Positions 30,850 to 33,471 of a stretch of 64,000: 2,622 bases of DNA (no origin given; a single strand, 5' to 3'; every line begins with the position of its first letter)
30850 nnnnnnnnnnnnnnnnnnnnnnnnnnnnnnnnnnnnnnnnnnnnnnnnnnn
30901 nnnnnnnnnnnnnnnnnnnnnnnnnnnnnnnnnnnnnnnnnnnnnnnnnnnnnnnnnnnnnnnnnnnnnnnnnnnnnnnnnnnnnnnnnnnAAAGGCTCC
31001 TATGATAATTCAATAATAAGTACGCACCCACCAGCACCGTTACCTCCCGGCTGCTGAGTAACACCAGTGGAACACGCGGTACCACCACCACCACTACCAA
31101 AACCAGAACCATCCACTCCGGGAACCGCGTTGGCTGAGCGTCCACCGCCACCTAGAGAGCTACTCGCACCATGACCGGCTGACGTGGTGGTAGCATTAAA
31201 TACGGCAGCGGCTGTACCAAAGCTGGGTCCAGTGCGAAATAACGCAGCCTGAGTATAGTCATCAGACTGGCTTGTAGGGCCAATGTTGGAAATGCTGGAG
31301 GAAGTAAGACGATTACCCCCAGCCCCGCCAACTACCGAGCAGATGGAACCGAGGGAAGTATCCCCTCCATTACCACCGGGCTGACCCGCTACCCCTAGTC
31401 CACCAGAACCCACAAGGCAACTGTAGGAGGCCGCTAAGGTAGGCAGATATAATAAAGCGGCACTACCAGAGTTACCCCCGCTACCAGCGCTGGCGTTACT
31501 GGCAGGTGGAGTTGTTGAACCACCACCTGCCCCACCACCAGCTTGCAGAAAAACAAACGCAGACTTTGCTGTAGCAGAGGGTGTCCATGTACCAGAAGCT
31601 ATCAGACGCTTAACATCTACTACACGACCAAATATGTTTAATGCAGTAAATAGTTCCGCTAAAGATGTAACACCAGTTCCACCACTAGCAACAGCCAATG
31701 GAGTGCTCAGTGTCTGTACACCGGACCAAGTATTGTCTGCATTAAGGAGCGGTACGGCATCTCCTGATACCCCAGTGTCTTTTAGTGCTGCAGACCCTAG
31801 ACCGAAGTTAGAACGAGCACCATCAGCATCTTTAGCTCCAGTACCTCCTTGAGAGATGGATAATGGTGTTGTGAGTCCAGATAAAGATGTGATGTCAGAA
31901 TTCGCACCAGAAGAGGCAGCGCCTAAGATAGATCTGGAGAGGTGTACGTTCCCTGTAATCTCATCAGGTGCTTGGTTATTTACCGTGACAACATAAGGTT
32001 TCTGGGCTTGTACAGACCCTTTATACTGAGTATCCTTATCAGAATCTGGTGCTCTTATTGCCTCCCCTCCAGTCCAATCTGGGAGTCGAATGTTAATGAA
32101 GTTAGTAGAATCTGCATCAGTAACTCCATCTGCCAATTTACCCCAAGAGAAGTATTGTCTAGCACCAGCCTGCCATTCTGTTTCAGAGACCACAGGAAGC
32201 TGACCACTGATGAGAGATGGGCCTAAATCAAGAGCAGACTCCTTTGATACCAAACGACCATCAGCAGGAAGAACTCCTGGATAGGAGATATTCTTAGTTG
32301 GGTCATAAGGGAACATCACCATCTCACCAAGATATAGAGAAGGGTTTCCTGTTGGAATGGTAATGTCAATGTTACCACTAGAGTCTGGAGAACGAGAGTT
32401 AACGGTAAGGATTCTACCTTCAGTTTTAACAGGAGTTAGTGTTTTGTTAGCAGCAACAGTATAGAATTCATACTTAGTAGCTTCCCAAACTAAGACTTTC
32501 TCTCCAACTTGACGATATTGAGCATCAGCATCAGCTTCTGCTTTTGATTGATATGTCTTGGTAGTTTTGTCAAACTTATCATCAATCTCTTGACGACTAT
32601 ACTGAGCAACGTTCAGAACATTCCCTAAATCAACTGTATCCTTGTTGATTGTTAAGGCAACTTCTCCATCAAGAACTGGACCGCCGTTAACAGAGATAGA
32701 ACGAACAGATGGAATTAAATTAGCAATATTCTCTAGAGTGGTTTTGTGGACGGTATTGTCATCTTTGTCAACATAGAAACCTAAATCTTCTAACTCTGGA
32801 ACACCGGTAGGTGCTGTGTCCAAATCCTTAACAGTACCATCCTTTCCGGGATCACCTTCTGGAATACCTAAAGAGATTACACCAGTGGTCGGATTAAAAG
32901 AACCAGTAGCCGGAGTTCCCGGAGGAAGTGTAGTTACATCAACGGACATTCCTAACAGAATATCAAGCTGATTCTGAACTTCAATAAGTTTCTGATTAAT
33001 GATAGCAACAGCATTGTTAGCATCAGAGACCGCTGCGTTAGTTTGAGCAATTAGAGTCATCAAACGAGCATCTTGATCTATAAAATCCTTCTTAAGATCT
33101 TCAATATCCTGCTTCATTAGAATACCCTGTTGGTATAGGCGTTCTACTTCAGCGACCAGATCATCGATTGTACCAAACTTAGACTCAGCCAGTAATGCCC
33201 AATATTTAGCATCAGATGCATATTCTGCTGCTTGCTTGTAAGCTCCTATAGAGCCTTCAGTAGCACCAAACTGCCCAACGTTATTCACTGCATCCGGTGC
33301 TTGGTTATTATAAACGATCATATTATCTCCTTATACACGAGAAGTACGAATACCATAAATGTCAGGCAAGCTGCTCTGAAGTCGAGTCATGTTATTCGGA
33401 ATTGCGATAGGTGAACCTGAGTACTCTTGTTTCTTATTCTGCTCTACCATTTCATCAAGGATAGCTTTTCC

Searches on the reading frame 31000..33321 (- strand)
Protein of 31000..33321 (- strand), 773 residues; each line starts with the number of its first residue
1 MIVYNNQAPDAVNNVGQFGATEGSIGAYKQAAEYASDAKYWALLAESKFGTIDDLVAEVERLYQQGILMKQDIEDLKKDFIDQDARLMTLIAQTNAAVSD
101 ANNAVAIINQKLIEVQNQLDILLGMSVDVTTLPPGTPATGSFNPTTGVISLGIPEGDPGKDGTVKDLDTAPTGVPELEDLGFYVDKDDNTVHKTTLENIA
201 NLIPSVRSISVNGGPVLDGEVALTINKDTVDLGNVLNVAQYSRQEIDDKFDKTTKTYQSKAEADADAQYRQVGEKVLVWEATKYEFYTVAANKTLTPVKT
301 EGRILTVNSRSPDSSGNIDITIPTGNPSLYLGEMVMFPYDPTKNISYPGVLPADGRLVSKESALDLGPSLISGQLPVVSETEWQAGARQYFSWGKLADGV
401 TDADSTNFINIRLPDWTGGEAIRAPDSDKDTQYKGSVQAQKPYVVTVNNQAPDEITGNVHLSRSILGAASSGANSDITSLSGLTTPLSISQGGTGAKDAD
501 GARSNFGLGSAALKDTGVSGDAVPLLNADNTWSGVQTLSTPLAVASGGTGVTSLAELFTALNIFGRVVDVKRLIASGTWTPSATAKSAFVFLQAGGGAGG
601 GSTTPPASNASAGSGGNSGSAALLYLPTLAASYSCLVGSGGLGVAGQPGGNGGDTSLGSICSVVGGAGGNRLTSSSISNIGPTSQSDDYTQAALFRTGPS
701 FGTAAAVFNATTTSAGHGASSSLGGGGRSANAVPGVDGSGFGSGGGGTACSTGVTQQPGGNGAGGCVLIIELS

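Call 45: search_protein_families(library=pfam, proteins=[window:31000-33321:-], max_evalue=0.01)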
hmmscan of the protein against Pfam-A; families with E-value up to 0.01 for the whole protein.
window:31000-33321:- (773 aa): 1 family
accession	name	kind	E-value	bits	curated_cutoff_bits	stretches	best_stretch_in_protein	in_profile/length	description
PF21722.4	Gly_rich_2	-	1.3e-05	25.8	24.3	1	578-769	7-223/226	Glycine-rich domain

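Call 86: search_protein_families(library=phrogs, proteins=[window:31000-33321:-], max_evalue=0.01)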
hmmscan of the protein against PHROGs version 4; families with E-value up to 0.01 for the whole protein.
window:31000-33321:- (773 aa): 11 families
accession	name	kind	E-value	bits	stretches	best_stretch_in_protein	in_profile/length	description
phrog_10305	-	tail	0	1092.2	1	1-511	1-510/1005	tail fiber protein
phrog_863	-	tail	1.5e-31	111.1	1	491-771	338-603/690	tail fiber assembly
phrog_5481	-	tail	1.9e-25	90.6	2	253-460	261-450/1043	tail fiber protein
phrog_6202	-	tail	4.4e-16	60.2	1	455-769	366-634/636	tail fiber protein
phrog_37013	-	tail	2.1e-13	50.4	1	470-575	263-364/777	tail fiber protein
phrog_454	-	tail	8.1e-08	31.8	1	557-771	1167-1374/1376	tail fiber protein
phrog_1591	-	tail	9.8e-07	29.4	1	435-541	147-218/484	tail fiber protein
phrog_12321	-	tail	8.6e-06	25.2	1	465-506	81-122/695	tail fiber protein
phrog_35687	-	unknown function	3.2e-05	23.4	1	452-503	261-310/653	-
phrog_6578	-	tail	0.00018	20.5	1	485-507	356-378/1210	tail fiber protein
phrog_35753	-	unknown function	0.0018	19.8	1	465-512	69-116/131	-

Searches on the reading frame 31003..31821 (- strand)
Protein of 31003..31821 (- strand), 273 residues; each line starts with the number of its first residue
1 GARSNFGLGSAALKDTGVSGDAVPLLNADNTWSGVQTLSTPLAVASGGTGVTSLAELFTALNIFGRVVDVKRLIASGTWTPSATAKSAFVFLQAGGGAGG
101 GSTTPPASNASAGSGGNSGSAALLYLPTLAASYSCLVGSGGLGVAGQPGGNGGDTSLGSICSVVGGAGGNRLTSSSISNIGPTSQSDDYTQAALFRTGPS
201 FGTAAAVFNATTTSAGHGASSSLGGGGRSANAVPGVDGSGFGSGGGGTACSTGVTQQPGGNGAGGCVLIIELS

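Call 68: search_dna_similar(query=window:31003-31821:-, collection=phages, mode=protein, max_rows=12)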
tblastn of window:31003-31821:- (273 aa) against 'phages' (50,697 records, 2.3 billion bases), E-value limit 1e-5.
Records with a match: 4; places in all: 4; records where one place covers at least 80% of the query: 0.
Best place of each record, by identity: <60% 4.
By first word of the organism name: Klebsiella 3; Shigella 1.
By host as written in the record: Klebsiella pneumoniae 3; Shigella flexneri 1.
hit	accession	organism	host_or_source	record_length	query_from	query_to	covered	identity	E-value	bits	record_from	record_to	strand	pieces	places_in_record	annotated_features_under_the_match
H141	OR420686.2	Shigella phage 1b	Shigella flexneri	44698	2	67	24%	56.5%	2e-11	70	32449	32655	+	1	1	tail fiber protein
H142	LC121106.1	Klebsiella phage K64-1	Klebsiella pneumoniae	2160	2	49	18%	56.3%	6e-6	53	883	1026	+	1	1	S2-7: tail fiber domain protein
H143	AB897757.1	Klebsiella phage K64-1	Klebsiella pneumoniae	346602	2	49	18%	56.3%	8e-6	53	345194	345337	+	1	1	putative tail fiber protein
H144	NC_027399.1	Klebsiella phage K64-1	Klebsiella pneumoniae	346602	2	49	18%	56.3%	8e-6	53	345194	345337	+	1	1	tail fiber protein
